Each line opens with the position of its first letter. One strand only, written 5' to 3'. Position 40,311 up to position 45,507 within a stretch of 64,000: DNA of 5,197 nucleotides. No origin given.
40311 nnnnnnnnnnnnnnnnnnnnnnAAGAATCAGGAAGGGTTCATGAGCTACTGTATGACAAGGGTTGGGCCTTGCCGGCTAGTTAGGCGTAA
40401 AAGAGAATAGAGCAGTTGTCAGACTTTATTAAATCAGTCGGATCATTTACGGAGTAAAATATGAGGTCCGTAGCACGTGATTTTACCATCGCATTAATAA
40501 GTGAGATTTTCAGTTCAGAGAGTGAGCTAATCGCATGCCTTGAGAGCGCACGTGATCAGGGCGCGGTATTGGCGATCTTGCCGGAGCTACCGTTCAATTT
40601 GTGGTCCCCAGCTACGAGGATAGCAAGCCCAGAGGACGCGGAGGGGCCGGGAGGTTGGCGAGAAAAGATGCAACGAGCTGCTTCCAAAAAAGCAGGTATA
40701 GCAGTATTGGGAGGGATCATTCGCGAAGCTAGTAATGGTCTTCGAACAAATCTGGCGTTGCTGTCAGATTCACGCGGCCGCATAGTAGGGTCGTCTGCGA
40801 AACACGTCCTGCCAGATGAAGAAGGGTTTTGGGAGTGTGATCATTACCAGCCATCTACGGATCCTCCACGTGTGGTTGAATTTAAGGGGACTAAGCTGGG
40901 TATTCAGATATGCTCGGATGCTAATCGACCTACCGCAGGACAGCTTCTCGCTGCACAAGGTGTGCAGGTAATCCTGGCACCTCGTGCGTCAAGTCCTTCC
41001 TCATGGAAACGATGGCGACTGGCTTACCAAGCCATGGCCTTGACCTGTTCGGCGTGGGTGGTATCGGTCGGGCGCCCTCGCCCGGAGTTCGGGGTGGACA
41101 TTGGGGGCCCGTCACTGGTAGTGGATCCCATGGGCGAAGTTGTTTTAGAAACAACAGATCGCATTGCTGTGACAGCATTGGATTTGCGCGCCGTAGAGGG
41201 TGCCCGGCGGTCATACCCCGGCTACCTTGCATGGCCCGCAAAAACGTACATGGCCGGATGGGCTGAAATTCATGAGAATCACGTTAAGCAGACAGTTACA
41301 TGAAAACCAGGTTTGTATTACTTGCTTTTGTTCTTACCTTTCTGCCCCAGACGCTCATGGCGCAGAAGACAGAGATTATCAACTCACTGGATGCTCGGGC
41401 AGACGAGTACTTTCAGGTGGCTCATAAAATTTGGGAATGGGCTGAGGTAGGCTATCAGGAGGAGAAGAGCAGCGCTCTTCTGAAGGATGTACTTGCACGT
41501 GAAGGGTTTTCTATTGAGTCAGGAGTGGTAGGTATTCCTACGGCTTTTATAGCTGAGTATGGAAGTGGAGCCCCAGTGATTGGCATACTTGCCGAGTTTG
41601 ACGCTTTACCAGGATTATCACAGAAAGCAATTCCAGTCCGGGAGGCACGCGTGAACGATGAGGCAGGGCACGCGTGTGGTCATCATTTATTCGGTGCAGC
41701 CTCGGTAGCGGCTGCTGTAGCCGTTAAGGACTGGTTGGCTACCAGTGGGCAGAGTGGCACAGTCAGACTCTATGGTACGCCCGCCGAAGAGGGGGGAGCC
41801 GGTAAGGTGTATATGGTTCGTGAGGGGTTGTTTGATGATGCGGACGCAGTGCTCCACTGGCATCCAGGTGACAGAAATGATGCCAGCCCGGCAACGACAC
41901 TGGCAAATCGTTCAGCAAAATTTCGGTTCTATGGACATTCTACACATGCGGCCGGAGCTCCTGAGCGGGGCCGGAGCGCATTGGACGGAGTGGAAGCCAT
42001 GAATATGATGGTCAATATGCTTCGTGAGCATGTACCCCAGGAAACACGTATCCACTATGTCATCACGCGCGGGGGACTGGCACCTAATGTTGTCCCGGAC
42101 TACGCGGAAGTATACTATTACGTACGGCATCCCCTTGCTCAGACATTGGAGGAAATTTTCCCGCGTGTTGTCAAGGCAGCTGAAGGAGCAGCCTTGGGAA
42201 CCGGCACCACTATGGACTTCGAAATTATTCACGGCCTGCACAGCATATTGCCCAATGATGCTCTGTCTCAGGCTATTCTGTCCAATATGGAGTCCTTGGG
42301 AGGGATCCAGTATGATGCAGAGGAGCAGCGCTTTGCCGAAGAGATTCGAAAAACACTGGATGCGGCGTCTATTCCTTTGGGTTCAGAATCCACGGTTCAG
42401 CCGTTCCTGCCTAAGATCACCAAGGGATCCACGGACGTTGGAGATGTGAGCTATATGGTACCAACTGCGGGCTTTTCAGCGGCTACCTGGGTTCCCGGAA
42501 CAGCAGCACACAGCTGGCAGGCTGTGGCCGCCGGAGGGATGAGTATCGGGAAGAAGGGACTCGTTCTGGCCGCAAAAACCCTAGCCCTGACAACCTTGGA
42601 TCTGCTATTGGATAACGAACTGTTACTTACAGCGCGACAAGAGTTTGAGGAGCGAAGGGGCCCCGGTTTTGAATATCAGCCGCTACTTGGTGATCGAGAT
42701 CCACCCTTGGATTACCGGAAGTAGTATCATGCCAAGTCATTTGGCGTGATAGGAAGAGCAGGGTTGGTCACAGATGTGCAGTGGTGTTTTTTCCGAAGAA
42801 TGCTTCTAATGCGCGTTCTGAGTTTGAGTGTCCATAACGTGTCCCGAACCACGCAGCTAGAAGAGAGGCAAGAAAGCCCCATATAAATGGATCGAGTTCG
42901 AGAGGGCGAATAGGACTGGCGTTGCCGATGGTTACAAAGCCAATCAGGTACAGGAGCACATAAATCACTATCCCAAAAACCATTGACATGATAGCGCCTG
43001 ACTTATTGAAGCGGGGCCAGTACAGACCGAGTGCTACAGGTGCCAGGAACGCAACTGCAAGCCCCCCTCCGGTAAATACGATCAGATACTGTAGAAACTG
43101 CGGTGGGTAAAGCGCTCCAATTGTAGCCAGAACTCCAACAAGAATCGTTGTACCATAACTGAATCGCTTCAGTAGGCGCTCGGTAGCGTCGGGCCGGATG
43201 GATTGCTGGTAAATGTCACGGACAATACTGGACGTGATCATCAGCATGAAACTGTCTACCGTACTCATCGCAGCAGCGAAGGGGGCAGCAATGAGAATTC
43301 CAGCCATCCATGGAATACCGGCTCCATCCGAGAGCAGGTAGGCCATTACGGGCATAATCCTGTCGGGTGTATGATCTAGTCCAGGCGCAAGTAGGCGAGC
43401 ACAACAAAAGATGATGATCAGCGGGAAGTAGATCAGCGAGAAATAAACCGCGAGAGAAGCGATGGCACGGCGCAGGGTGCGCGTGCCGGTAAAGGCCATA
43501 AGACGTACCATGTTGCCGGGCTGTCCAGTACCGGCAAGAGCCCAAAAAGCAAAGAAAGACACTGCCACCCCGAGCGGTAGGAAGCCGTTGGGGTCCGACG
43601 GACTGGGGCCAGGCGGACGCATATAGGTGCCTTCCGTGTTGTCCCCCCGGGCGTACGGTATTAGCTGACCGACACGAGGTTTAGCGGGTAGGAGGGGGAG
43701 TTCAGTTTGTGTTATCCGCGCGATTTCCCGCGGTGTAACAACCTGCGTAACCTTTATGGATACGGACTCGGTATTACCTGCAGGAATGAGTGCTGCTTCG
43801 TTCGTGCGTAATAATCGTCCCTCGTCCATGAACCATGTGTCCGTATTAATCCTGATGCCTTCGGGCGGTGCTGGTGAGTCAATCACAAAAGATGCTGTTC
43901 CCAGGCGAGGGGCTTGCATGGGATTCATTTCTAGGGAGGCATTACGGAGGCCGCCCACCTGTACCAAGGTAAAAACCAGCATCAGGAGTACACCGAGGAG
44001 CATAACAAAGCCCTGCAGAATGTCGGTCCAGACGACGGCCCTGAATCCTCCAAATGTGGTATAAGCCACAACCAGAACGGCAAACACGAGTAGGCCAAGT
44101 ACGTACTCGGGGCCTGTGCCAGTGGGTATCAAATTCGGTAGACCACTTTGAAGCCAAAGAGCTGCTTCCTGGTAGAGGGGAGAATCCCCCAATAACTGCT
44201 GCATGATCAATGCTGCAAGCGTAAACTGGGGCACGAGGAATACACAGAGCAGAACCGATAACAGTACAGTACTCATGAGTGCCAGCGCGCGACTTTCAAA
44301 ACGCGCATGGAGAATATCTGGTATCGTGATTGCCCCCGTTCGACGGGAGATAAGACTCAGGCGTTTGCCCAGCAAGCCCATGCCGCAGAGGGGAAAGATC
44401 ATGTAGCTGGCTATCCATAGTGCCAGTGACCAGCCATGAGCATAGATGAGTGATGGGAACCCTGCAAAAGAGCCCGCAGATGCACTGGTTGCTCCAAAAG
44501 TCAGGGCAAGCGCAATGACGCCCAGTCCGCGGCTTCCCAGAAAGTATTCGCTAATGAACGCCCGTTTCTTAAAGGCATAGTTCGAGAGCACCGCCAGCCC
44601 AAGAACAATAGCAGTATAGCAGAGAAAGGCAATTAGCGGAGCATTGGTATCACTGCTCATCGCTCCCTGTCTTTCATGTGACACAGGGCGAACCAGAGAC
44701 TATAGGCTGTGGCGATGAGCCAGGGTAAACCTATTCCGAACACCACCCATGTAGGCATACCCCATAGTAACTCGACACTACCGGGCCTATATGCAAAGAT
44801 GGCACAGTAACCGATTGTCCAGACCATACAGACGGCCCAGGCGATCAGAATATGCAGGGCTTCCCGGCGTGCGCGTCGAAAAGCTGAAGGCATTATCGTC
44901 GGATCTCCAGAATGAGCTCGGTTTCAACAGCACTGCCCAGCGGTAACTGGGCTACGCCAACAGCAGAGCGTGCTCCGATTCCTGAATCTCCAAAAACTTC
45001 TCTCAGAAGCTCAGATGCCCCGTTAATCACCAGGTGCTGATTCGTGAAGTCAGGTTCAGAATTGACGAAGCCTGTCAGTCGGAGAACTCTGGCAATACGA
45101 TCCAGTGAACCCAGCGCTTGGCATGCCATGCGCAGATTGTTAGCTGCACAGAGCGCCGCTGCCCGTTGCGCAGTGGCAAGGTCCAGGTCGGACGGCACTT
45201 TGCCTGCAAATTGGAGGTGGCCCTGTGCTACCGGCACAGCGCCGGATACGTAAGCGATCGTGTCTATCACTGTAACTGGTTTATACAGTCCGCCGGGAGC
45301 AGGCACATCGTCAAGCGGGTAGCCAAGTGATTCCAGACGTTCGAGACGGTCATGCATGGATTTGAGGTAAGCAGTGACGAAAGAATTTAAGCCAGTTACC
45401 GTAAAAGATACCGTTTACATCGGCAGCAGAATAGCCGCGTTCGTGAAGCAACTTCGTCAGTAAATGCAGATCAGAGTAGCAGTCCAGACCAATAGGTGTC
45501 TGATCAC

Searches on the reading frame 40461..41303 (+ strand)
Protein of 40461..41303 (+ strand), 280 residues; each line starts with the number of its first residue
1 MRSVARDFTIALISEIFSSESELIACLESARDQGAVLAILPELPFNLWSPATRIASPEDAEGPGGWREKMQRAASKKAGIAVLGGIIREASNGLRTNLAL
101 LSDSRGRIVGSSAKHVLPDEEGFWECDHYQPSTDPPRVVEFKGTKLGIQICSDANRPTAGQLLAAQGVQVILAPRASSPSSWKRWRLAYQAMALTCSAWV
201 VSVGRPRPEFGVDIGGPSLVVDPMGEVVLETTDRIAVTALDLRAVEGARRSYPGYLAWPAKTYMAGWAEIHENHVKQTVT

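Call 7: search_protein_families(library=pfam, proteins=[window:40461-41303:+], max_evalue=0.001)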
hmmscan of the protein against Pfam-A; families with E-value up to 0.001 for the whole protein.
window:40461-41303:+ (280 aa): 1 family
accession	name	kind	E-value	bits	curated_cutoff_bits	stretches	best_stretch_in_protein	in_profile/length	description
PF00795.27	CN_hydrolase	-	1.8e-22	80.3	23.2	1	26-249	24-255/256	Carbon-nitrogen hydrolase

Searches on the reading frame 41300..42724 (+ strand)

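Call 7: search_protein_families(library=pfam, proteins=[window:41300-42724:+], max_evalue=0.001)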
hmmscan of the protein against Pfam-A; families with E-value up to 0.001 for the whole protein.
window:41300-42724:+ (474 aa): 2 families
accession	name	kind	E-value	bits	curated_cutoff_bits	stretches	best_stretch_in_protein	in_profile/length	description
PF07687.19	M20_dimer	-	5.2e-11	42.9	21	1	205-296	8-101/107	Peptidase dimerisation domain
PF01546.33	Peptidase_M20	-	8.1e-11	42.6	24.6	1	98-349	4-161/206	Peptidase family M20/M25/M40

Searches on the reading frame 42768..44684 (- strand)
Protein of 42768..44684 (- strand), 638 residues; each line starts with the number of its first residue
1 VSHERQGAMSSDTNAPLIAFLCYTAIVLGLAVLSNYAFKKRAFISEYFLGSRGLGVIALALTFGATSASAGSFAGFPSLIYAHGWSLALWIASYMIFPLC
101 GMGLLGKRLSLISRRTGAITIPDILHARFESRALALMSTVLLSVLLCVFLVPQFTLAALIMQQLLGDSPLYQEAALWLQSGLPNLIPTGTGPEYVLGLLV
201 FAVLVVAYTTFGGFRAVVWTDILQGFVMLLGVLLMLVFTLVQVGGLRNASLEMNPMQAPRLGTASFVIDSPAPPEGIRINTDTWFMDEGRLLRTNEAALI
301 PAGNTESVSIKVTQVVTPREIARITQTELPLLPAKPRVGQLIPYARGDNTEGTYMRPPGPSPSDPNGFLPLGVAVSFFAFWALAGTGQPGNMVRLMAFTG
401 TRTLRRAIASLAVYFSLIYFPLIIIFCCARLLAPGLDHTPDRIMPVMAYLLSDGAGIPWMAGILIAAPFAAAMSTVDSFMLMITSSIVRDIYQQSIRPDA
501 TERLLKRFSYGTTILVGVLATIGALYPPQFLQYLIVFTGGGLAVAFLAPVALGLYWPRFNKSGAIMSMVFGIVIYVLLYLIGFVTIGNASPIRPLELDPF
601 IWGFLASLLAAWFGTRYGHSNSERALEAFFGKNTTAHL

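Call 8: search_protein_families(library=pfam, proteins=[window:42768-44684:-], max_evalue=0.001)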
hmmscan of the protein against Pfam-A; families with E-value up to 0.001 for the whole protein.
window:42768-44684:- (638 aa): 1 family
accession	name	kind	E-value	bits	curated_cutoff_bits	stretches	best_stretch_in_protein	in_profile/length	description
PF00474.23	SSF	-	3.1e-59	201.3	22.8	3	374-571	204-406/406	Sodium:solute symporter family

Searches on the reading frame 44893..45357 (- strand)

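Call 8: search_protein_families(library=pfam, proteins=[window:44893-45357:-], max_evalue=0.001)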
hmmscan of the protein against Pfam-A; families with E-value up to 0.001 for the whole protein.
window:44893-45357:- (154 aa): 2 families
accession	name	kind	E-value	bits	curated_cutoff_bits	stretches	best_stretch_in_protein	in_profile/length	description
PF14588.11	YjgF_endoribonc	-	3.3e-16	59.9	35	1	7-144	3-140/148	YjgF/chorismate_mutase-like, putative endoribonuclease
PF01042.26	Ribonuc_L-PSP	-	2e-09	37.9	27.3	1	19-149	5-118/121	Endoribonuclease L-PSP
